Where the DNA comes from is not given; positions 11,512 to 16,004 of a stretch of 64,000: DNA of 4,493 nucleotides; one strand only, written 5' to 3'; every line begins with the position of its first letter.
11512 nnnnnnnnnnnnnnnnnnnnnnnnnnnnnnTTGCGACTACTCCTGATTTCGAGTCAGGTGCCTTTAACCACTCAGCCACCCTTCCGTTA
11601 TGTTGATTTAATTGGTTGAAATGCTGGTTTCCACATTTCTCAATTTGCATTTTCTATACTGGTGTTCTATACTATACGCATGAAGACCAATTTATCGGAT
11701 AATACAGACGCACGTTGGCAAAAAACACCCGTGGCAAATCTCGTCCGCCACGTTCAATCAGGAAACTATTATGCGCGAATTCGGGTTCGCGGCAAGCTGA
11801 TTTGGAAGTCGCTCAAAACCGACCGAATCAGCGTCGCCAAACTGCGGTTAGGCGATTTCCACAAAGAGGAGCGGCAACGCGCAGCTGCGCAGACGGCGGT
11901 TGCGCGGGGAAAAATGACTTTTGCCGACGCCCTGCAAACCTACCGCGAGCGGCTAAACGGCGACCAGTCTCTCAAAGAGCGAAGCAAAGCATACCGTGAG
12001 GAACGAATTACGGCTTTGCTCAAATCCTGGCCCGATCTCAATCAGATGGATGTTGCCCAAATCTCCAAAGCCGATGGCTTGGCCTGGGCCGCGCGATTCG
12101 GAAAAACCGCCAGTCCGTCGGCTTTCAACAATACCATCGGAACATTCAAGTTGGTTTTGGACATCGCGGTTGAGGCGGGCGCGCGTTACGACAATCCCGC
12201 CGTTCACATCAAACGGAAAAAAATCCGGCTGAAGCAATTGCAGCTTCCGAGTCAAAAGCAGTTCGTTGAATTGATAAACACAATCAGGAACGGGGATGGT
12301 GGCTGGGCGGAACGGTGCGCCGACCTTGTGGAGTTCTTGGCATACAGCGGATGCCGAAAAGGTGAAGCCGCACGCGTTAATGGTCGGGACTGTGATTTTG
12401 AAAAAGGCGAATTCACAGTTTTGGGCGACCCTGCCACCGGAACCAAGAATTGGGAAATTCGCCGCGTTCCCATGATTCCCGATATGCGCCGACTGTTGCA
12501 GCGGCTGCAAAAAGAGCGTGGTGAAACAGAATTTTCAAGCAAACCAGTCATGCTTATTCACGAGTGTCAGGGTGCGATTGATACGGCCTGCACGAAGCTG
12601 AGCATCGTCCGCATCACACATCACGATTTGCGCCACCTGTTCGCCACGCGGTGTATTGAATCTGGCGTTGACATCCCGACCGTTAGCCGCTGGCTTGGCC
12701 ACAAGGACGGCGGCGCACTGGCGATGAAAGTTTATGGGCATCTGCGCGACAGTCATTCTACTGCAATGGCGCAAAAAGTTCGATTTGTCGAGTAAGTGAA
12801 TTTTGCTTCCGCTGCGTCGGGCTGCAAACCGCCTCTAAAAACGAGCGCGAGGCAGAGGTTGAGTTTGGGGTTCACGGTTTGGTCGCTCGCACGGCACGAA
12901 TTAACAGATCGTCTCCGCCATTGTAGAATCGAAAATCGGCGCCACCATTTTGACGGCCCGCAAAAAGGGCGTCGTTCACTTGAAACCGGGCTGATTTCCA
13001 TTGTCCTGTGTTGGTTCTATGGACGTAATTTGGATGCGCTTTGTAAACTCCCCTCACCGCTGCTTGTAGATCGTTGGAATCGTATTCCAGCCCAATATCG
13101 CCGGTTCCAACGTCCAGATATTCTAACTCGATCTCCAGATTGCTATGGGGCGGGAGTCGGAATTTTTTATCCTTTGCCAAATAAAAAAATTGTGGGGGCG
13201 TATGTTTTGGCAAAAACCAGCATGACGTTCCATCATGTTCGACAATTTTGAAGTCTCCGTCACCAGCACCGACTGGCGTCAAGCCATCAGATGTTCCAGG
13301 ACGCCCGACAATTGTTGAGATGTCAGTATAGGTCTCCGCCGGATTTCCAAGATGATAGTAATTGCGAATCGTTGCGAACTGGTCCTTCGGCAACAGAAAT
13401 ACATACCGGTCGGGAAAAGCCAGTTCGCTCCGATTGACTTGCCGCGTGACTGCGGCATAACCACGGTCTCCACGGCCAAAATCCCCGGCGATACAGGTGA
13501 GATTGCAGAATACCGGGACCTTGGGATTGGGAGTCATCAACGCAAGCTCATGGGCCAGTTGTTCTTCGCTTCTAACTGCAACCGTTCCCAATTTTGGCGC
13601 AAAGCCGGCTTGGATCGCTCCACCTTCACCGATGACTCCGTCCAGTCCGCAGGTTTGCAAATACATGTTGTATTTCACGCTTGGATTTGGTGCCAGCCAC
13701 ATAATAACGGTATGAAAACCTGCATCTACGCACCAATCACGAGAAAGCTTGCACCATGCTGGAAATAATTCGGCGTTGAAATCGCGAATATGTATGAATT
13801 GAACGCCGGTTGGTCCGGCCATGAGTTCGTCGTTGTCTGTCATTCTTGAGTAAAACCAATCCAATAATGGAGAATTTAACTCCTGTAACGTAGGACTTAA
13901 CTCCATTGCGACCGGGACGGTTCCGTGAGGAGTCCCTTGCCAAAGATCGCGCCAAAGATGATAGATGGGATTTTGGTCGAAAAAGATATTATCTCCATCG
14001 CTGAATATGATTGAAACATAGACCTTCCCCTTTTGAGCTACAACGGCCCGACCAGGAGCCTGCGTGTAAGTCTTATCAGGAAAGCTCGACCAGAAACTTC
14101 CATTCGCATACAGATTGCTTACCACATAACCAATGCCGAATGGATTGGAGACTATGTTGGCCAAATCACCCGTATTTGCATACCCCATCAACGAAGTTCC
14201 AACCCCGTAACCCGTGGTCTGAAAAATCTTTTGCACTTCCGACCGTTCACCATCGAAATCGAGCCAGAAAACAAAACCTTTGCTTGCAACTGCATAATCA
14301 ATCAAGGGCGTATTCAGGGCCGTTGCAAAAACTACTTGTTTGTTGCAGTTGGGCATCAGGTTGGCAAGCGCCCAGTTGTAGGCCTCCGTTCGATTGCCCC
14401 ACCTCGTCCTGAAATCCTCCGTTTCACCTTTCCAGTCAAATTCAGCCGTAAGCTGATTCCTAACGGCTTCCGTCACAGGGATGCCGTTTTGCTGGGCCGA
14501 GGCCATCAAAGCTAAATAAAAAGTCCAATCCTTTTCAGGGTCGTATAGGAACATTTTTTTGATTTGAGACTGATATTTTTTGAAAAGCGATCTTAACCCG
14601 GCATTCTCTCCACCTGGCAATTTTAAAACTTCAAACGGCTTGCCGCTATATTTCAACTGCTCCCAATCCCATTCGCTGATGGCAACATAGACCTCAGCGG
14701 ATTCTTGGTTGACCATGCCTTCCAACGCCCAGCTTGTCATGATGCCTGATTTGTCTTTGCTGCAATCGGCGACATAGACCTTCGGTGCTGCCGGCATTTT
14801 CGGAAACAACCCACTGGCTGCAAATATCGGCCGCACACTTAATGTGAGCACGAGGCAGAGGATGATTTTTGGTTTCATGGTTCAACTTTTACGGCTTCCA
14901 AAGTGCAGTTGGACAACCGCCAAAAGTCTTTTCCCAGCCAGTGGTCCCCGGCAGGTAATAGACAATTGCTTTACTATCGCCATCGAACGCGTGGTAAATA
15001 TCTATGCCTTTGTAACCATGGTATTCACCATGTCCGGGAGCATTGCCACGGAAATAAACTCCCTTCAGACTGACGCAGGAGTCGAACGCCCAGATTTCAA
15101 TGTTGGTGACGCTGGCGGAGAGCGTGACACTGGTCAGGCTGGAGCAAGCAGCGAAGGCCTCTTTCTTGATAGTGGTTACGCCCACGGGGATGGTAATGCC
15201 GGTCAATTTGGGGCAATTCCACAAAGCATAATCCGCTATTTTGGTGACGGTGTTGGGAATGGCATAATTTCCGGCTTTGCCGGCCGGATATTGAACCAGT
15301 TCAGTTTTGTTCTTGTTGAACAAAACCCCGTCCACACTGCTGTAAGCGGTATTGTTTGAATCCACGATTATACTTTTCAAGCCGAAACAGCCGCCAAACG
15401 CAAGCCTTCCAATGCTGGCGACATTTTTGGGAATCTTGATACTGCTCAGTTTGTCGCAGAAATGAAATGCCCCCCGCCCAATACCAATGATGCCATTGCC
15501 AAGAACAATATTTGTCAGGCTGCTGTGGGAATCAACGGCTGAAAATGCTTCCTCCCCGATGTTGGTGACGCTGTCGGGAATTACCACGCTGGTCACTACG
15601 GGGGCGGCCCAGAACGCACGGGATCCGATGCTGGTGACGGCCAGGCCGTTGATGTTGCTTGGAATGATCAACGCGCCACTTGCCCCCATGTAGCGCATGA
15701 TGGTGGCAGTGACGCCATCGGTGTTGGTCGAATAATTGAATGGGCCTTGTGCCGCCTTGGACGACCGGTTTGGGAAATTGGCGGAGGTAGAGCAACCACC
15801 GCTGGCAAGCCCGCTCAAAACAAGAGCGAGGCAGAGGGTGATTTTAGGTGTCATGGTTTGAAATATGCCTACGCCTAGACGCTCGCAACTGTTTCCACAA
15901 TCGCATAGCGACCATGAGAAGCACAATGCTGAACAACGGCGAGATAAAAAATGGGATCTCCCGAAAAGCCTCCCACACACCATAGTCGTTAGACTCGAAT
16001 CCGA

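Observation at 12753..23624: Eleven-gene co-directional array of otherwise unrelated secreted proteins sharing a leader conserved at the nucleotide level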

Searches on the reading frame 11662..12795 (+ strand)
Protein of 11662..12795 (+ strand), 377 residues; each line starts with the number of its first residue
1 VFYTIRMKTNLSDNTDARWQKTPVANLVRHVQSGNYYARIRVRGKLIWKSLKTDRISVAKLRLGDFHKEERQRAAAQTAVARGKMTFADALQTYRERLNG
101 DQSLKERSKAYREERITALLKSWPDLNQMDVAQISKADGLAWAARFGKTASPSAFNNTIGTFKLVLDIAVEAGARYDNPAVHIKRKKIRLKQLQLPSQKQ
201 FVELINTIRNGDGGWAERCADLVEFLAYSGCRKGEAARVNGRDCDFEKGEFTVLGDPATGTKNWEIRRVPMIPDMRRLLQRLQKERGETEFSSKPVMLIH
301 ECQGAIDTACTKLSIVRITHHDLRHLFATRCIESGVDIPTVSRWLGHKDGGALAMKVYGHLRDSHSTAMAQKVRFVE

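Call 27: search_protein_families(library=pfam, proteins=[window:11662-12795:+], max_evalue=0.001)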
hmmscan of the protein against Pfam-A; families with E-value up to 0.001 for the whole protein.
window:11662-12795:+ (377 aa): 1 family
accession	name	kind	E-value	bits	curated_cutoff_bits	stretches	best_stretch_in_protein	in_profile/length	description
PF00589.27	Phage_integrase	-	1.2e-17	64.7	27.1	1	198-363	5-170/172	Phage integrase family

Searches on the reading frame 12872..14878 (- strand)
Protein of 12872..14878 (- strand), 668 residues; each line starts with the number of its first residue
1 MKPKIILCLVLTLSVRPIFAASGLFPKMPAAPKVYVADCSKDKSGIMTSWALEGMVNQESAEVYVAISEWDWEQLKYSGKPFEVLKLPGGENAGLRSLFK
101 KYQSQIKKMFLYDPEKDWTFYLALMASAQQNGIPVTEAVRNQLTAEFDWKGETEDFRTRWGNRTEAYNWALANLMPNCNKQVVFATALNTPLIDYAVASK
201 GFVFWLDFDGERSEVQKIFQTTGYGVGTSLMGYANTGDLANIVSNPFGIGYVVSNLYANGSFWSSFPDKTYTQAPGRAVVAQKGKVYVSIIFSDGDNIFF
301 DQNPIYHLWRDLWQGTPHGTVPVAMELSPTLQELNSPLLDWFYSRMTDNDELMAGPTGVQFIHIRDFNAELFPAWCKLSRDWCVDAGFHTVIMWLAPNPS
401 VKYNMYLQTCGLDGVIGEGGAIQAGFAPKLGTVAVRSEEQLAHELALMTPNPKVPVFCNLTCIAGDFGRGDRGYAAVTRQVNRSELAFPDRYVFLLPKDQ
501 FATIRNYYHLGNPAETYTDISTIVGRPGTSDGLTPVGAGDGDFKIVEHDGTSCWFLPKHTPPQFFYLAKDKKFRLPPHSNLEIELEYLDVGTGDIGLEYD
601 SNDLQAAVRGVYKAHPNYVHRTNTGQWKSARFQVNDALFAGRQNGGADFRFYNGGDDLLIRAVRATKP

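Call 8: search_protein_families(library=pfam, proteins=[window:12872-14878:-], max_evalue=0.01)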
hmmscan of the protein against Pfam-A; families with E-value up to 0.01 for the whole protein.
window:12872-14878:- (668 aa): 3 families
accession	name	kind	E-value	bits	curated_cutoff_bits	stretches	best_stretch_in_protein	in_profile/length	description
PF14323.11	GxGYxYP_C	-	3.6e-17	63.4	27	1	285-398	2-111/242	GxGYxYP putative glycoside hydrolase C-terminal domain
PF20957.2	GxGYxYP_N_2nd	-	5.2e-16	59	24.5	1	106-178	1-68/68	GxGYxYP_N second domain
PF20958.2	GxGYxYP_N_3rd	-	1.4e-12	47.9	24.4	1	190-265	14-91/91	GxGYxYP third domain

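Call 20: search_protein_families(library=ncbifam, proteins=[window:12872-14878:-], max_evalue=0.1)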
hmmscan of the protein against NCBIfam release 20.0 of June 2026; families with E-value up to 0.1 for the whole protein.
window:12872-14878:- (668 aa): 0 families

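Call 60: search_protein_families(library=padloc, proteins=[window:12872-14878:-], max_evalue=0.01)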
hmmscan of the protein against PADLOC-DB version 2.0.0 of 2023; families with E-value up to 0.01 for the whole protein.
window:12872-14878:- (668 aa): 0 families

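Call 61: search_protein_families(library=phrogs, proteins=[window:12872-14878:-], max_evalue=0.01)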
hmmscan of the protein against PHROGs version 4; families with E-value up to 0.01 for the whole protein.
window:12872-14878:- (668 aa): 0 families

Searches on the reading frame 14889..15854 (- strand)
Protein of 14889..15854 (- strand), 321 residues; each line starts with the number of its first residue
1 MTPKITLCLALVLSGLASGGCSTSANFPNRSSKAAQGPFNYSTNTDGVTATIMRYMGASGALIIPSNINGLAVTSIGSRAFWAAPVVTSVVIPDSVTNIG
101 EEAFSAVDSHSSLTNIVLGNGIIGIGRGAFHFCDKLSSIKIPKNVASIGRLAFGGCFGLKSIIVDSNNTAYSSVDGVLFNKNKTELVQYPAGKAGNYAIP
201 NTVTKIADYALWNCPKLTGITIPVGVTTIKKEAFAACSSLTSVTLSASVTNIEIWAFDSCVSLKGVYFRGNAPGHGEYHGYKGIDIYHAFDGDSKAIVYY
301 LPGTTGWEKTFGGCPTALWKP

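Call 8: search_protein_families(library=pfam, proteins=[window:14889-15854:-], max_evalue=0.01)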
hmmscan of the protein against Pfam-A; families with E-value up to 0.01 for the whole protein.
window:14889-15854:- (321 aa): 2 families
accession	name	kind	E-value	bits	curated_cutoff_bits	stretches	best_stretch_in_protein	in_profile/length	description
PF13306.12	LRR_5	-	1e-37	129.3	27.7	2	74-170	1-92/127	BspA type Leucine rich repeat region (6 copies)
PF13855.12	LRR_8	-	0.0028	17.8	27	0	113-168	3-60/61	Leucine rich repeat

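Call 20: search_protein_families(library=ncbifam, proteins=[window:14889-15854:-], max_evalue=0.1)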
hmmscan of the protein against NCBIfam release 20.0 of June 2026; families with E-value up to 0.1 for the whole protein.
window:14889-15854:- (321 aa): 2 families
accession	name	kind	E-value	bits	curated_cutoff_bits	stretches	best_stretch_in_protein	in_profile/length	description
NF047961.1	adhesin_HupY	equivalog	3.3e-10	38.7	1250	2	86-153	187-250/978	leucine-rich repeat adhesin HupY/LrrG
NF045861.1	glide_Gli349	exception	7.2e-10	36.2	1750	2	87-155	2679-2743/3169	gliding machinery surface structure protein Gli349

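Call 60: search_protein_families(library=padloc, proteins=[window:14889-15854:-], max_evalue=0.01)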
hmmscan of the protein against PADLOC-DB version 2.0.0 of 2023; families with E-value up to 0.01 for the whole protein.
window:14889-15854:- (321 aa): 0 families

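Call 61: search_protein_families(library=phrogs, proteins=[window:14889-15854:-], max_evalue=0.01)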
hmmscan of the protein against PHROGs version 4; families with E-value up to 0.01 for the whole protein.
window:14889-15854:- (321 aa): 2 families
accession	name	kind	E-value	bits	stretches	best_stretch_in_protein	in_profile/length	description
phrog_35892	-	unknown function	1.6e-30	106.5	1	18-266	34-263/1181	-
phrog_18805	-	unknown function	5.7e-21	75.9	2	72-169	319-410/457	-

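Call 86: find_encoding_contigs(protein=window:14889-15854:-, flank=6000, max_places=6)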
Protein window:14889-15854:- (321 aa): no gene with exactly this product is on record in the collection.
